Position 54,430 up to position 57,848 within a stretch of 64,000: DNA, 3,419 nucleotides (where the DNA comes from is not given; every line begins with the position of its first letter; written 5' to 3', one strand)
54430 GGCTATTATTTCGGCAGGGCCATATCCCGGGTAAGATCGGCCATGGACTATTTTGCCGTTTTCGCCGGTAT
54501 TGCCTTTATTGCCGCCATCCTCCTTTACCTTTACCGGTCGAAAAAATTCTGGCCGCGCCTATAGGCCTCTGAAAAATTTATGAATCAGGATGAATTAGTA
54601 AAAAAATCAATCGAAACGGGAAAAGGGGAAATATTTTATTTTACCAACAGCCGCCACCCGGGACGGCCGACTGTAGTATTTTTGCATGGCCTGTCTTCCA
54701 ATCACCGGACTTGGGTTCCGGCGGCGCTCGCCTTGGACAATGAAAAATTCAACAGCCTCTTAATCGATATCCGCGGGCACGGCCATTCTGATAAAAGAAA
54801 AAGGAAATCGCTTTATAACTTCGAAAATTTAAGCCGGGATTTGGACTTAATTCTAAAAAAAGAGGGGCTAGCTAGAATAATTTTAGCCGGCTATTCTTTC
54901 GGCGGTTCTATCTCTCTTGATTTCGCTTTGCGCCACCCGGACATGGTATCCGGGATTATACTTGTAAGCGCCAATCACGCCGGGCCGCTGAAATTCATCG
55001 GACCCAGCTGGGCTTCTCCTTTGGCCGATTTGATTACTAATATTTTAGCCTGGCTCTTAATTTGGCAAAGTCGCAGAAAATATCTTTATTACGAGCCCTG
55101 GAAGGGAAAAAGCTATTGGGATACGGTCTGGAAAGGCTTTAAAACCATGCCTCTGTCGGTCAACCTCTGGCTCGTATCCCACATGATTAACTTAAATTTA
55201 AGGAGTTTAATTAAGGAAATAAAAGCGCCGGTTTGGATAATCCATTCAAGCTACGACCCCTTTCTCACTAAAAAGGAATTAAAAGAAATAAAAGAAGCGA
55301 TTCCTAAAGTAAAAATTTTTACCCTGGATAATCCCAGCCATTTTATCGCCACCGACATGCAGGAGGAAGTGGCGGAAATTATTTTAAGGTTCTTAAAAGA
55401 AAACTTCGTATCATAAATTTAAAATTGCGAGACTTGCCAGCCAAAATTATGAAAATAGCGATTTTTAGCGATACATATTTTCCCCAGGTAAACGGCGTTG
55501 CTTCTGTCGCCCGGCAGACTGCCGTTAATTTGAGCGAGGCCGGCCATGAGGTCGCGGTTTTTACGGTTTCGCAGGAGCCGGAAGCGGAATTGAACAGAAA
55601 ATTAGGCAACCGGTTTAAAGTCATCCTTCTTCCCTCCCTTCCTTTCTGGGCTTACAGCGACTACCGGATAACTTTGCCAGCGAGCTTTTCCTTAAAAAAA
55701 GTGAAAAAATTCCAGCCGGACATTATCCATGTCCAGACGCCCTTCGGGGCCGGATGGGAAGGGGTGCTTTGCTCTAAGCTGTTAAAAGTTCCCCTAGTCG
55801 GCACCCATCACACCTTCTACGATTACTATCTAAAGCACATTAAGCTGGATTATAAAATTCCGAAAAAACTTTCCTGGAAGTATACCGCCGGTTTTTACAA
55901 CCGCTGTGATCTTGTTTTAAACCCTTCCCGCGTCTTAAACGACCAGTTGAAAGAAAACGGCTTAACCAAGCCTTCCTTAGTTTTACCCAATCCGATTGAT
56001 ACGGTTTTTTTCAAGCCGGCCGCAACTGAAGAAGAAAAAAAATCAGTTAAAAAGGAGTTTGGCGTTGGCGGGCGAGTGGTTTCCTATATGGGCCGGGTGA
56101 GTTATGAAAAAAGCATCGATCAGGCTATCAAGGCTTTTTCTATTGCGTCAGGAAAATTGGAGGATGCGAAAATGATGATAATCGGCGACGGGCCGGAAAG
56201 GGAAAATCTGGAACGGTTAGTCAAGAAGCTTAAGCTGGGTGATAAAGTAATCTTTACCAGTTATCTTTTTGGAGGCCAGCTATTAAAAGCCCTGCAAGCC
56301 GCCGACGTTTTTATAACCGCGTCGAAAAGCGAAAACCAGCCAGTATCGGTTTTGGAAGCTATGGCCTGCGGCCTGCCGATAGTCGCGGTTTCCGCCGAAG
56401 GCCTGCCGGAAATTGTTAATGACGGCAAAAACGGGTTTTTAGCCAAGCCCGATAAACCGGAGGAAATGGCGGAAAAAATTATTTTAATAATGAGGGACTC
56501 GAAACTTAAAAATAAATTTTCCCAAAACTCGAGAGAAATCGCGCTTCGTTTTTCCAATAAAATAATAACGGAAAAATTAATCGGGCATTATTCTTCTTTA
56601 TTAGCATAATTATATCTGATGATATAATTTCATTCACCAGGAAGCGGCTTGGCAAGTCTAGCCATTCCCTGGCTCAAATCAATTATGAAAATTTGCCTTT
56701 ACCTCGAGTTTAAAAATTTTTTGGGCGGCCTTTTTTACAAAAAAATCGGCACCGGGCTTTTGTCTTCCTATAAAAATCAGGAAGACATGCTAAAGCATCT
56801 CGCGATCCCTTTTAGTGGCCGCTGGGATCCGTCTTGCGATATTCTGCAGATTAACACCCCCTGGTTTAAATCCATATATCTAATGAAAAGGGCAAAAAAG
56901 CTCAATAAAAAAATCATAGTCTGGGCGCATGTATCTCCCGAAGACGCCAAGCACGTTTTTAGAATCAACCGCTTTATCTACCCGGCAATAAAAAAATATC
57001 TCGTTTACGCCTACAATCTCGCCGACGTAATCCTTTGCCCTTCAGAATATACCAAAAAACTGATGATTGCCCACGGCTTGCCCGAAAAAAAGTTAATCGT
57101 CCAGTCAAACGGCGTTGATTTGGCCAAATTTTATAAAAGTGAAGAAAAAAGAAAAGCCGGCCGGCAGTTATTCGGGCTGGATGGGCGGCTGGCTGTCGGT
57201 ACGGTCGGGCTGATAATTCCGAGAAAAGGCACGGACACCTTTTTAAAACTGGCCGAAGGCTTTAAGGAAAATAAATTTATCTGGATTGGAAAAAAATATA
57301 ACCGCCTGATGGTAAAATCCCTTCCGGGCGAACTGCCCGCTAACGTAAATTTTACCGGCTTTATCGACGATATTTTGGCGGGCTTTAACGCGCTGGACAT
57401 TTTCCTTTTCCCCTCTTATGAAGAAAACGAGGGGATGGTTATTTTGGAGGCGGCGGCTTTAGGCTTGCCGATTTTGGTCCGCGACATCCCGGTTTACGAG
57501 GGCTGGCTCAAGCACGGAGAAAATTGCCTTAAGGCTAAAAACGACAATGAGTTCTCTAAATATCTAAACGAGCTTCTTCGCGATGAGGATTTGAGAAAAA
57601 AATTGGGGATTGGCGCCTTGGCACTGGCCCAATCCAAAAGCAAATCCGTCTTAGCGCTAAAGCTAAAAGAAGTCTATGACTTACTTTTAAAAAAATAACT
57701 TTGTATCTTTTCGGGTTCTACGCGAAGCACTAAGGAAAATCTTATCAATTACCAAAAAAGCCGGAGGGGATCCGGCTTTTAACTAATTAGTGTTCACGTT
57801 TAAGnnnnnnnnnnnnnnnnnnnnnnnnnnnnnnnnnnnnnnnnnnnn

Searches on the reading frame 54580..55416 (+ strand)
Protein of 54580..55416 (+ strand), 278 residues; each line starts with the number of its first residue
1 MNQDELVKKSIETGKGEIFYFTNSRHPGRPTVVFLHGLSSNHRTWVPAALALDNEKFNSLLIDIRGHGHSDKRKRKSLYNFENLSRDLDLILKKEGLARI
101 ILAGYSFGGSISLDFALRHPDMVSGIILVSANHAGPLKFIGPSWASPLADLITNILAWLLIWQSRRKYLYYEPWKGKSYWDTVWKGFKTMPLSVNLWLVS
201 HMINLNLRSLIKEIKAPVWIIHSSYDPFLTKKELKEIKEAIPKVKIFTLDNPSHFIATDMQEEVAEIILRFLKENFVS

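Call 72: search_protein_families(library=pfam, proteins=[window:54580-55416:+], max_evalue=0.00001)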
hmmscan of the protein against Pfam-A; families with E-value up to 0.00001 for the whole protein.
window:54580-55416:+ (278 aa): 5 families
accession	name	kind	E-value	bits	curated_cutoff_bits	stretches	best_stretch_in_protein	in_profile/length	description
PF00561.26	Abhydrolase_1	-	7.7e-26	91.7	25.8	1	30-256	1-240/245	alpha/beta hydrolase fold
PF12146.15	Hydrolase_4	-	2.8e-23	82.9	27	1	29-255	4-233/239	Serine aminopeptidase, S33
PF12697.13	Abhydrolase_6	-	6.1e-18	66.7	26.3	1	32-266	1-216/217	Alpha/beta hydrolase family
PF02230.22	Abhydrolase_2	-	9.4e-07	29.3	23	0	98-134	105-141/217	Phospholipase/Carboxylesterase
PF03096.20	Ndr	-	1e-06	28.1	23.3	1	12-132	5-133/283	Ndr family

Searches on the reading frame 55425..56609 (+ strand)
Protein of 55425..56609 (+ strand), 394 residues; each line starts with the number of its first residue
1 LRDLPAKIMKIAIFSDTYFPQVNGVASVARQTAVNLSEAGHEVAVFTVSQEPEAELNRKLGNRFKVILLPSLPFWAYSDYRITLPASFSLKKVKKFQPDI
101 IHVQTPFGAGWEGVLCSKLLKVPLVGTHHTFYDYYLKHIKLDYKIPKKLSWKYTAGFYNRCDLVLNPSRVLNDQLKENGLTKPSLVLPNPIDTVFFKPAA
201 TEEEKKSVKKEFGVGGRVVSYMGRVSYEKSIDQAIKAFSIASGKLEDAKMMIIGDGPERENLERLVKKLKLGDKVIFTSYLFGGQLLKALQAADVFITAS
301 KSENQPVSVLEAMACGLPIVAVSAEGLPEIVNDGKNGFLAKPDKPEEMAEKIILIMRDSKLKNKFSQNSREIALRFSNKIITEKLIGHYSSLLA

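Call 72: search_protein_families(library=pfam, proteins=[window:55425-56609:+], max_evalue=0.00001)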
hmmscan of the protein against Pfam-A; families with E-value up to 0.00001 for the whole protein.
window:55425-56609:+ (394 aa): 7 families
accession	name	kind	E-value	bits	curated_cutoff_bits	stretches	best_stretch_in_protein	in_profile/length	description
PF00534.26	Glycos_transf_1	-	3.1e-44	151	26.4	1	204-371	3-171/172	Glycosyl transferases group 1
PF13692.12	Glyco_trans_1_4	-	1.4e-35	123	27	1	217-358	2-142/142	Glycosyl transferases group 1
PF13439.12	Glyco_transf_4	-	1.7e-30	106.7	28.5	1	22-193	1-168/170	Glycosyltransferase Family 4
PF13579.12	Glyco_trans_4_4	-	1.7e-14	54.9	29.7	1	23-189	1-157/158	Glycosyl transferase 4-like domain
PF20706.3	GT4-conflict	-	4.6e-09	36.2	26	1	192-360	173-340/385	Family 4 Glycosyltransferase in conflict systems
PF13524.12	Glyco_trans_1_2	-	4.8e-08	33.5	25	1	249-374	16-130/144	Glycosyl transferase-like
PF13477.12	Glyco_trans_4_2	-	2.7e-07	31.2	23.4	1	33-132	17-112/139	Glycosyl transferase 4-like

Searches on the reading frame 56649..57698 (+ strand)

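Call 73: search_protein_families(library=pfam, proteins=[window:56649-57698:+], max_evalue=0.00001)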
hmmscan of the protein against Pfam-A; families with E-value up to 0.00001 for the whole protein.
window:56649-57698:+ (349 aa): 3 families
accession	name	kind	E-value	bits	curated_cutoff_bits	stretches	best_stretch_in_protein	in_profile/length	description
PF00534.26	Glycos_transf_1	-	1.9e-24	86.5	26.4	1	182-320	17-166/172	Glycosyl transferases group 1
PF13692.12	Glyco_trans_1_4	-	3.2e-18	66.8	27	1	183-312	4-142/142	Glycosyl transferases group 1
PF13439.12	Glyco_transf_4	-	1.2e-12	48.6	28.5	1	63-159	73-169/170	Glycosyltransferase Family 4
